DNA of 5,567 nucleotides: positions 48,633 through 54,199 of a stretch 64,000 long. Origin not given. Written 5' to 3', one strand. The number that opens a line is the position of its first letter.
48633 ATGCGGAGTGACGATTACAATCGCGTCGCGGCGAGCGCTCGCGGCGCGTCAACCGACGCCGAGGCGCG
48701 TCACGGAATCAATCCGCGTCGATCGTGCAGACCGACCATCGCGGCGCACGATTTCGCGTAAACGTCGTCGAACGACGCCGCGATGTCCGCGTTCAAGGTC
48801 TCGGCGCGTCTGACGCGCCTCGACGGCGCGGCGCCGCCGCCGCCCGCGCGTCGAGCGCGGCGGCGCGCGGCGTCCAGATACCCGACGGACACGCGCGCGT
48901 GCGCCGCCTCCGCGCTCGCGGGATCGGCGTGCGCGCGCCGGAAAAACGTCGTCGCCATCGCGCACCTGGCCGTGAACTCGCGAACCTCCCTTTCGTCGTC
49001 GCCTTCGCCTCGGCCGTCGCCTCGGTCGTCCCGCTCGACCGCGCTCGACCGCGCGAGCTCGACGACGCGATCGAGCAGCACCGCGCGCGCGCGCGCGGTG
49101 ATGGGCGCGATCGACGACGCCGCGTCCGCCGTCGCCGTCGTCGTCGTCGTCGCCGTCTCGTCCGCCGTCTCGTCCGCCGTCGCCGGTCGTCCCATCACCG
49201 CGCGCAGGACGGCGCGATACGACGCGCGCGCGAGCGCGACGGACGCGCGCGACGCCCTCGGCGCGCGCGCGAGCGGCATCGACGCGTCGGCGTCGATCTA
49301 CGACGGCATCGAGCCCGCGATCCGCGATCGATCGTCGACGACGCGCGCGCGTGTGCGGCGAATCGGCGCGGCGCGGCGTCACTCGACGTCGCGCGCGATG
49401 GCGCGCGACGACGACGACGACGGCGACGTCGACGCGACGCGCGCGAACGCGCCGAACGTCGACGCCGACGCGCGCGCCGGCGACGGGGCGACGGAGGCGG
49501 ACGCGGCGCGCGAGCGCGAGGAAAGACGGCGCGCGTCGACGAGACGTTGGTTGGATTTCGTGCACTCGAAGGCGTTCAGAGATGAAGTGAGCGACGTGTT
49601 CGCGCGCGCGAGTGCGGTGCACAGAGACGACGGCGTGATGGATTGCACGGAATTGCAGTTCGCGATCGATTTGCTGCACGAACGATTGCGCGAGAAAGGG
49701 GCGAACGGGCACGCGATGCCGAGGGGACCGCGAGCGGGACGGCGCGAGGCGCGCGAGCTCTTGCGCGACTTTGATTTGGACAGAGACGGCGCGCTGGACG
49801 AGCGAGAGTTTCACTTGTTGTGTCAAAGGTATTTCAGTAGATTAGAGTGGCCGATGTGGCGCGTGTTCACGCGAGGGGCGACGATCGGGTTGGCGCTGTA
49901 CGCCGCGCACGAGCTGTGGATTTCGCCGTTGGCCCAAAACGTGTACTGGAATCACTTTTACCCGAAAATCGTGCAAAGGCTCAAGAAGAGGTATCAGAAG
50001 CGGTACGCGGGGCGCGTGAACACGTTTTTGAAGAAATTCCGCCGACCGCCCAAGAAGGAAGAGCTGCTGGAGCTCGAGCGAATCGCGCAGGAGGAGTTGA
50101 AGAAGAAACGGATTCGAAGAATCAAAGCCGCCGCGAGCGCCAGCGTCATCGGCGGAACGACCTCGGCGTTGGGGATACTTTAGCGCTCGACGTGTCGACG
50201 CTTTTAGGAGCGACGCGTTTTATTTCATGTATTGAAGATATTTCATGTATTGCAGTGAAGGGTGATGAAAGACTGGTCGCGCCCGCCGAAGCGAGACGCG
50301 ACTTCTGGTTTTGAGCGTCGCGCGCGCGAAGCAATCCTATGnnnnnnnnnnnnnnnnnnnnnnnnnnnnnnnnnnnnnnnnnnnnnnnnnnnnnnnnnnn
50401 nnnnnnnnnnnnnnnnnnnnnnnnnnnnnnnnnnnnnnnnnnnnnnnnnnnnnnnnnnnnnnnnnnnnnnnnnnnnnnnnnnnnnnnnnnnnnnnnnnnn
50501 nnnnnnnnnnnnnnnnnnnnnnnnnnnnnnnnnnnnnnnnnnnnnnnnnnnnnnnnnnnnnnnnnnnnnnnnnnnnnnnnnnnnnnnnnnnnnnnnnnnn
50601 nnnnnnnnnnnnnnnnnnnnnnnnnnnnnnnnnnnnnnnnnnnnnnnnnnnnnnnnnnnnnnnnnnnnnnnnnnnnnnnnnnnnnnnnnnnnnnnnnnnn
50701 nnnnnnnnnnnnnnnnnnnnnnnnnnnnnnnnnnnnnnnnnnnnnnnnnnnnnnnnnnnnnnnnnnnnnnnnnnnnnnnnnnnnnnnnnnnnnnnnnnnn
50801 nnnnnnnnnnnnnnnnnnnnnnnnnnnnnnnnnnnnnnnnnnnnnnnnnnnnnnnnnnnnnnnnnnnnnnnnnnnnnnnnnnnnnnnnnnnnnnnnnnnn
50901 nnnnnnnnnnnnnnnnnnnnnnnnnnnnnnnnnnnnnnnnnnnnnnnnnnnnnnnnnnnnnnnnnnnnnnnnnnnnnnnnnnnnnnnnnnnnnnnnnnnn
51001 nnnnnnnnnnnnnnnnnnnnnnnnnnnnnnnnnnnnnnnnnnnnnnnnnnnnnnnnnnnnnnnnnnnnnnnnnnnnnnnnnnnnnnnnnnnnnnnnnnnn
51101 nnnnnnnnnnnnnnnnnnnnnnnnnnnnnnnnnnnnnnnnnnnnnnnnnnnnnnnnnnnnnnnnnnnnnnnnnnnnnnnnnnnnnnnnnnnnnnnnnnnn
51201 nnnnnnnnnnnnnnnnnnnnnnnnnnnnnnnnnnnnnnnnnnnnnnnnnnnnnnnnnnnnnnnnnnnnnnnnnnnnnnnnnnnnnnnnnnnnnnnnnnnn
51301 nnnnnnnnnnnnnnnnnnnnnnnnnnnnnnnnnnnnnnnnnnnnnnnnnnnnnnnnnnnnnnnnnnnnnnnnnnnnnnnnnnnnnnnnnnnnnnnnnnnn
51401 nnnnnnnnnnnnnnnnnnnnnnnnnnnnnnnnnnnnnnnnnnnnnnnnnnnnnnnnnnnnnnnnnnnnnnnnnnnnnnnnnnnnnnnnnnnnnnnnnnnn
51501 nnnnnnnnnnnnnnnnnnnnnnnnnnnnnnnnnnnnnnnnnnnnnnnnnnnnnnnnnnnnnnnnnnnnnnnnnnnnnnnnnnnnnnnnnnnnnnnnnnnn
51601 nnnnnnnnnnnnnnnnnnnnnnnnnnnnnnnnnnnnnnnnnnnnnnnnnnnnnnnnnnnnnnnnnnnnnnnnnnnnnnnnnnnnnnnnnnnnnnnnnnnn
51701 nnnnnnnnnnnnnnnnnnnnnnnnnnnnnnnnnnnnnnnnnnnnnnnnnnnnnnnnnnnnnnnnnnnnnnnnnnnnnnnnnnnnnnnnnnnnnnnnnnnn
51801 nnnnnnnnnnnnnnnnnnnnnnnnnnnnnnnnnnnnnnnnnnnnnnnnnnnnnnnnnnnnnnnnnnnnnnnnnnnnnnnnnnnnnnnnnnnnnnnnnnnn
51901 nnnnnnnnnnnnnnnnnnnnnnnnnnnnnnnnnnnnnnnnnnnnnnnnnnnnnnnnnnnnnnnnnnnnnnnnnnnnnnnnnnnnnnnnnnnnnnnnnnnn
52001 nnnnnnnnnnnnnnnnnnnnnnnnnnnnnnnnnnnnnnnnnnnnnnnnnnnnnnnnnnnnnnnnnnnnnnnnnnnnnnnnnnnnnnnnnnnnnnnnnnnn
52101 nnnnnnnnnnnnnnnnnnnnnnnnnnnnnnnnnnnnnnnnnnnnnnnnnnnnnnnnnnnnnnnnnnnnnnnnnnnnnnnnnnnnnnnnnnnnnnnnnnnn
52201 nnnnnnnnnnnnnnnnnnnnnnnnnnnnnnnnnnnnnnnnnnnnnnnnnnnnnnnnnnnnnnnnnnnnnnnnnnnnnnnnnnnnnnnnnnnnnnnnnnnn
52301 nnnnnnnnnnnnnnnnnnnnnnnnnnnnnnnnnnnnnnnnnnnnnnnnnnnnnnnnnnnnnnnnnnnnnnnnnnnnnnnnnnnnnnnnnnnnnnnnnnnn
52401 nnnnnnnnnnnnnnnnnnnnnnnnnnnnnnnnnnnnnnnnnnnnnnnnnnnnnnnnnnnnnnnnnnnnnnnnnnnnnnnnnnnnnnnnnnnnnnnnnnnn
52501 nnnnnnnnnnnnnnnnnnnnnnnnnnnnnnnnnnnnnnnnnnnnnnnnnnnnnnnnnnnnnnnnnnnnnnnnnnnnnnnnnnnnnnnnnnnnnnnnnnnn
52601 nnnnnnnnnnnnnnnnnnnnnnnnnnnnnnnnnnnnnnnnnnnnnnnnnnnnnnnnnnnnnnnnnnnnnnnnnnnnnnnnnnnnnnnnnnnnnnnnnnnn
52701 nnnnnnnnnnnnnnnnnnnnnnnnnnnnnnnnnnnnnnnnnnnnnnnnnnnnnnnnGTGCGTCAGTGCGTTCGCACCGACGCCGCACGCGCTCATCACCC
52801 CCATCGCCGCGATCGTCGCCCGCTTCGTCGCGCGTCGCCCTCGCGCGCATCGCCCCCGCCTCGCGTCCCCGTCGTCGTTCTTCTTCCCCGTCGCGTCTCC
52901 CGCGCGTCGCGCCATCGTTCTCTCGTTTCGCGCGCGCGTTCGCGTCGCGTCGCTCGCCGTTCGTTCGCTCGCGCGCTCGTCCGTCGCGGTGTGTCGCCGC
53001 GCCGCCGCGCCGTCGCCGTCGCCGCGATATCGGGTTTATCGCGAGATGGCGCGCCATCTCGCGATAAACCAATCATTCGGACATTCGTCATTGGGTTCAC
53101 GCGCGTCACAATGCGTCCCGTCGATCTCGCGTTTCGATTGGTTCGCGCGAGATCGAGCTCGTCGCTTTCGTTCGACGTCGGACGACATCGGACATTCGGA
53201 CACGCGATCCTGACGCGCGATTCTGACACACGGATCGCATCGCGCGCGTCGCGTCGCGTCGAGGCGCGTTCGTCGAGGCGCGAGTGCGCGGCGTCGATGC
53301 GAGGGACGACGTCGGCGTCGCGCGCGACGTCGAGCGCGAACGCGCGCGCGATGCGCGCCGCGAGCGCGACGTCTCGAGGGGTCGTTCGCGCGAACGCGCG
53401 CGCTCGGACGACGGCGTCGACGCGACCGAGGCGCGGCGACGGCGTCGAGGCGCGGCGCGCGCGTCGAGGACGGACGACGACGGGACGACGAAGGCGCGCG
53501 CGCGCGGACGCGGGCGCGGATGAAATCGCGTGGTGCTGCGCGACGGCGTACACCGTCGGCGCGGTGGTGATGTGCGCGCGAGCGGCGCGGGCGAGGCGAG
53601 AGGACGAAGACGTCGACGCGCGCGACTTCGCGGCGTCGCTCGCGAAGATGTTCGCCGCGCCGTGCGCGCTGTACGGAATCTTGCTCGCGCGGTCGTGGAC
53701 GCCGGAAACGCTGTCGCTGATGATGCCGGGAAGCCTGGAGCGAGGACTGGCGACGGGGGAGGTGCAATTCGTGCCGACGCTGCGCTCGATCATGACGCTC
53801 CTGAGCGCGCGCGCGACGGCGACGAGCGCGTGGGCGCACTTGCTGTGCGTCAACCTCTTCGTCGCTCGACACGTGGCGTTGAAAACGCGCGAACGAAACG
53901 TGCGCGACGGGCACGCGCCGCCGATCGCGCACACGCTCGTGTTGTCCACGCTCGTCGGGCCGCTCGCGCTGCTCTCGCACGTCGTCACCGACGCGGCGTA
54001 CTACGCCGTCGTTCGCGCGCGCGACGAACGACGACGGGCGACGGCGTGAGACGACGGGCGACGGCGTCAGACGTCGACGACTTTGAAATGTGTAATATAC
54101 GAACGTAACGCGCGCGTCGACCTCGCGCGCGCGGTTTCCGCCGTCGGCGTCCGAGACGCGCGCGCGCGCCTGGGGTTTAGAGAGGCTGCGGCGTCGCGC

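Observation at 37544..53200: Recurrent promoter motif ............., found five times in 64 kb and always within 100-300 bp upstream of a start codon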

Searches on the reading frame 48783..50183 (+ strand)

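Call 14: search_protein_families(library=pfam, proteins=[window:48783-50183:+], max_evalue=0.01)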
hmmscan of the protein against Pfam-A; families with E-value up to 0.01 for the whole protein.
window:48783-50183:+ (466 aa): 2 families
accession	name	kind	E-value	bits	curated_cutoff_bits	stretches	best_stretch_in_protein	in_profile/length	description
PF00036.39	EF-hand_1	-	0.00065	19.5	25.4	1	322-348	1-27/29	EF hand domain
PF13833.12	EF-hand_8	-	0.0058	16.8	28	0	322-349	26-53/54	EF-hand domain pair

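Call 71: search_protein_families(library=pfam, proteins=[window:48783-50183:+], max_evalue=5)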
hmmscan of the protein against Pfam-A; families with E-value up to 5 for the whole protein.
window:48783-50183:+ (466 aa): 5 families
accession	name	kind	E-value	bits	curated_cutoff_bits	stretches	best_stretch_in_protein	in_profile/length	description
PF00036.39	EF-hand_1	-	0.00065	19.5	25.4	1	322-348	1-27/29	EF hand domain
PF13833.12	EF-hand_8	-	0.0058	16.8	28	1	322-349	26-53/54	EF-hand domain pair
PF13499.12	EF-hand_7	-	0.022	15.5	30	1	283-345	16-64/67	EF-hand domain pair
PF13202.12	EF-hand_5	-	0.025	14.5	25.9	1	325-343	3-21/25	EF hand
PF13405.12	EF-hand_6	-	0.072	13.3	25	1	323-348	2-27/30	EF-hand domain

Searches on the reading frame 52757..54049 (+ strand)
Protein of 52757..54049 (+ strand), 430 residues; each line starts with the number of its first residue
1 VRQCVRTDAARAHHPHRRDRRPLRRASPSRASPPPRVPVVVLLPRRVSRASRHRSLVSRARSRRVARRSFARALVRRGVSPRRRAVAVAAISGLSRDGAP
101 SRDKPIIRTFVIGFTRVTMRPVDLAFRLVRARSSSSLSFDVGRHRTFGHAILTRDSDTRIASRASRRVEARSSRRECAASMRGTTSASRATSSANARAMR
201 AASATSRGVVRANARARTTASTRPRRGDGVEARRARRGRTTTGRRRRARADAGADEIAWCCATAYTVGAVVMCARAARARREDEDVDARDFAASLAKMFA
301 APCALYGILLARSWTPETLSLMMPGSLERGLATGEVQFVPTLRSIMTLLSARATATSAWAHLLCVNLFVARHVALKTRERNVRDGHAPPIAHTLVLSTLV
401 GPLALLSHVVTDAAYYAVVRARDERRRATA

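Call 14: search_protein_families(library=pfam, proteins=[window:52757-54049:+], max_evalue=0.01)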
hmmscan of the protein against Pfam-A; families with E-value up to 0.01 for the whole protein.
window:52757-54049:+ (430 aa): 1 family
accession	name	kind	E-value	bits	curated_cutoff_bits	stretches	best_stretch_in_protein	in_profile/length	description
PF14108.11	ABA4-like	-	1.1e-19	71.5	27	1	258-408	2-127/127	ABA DEFICIENT 4-like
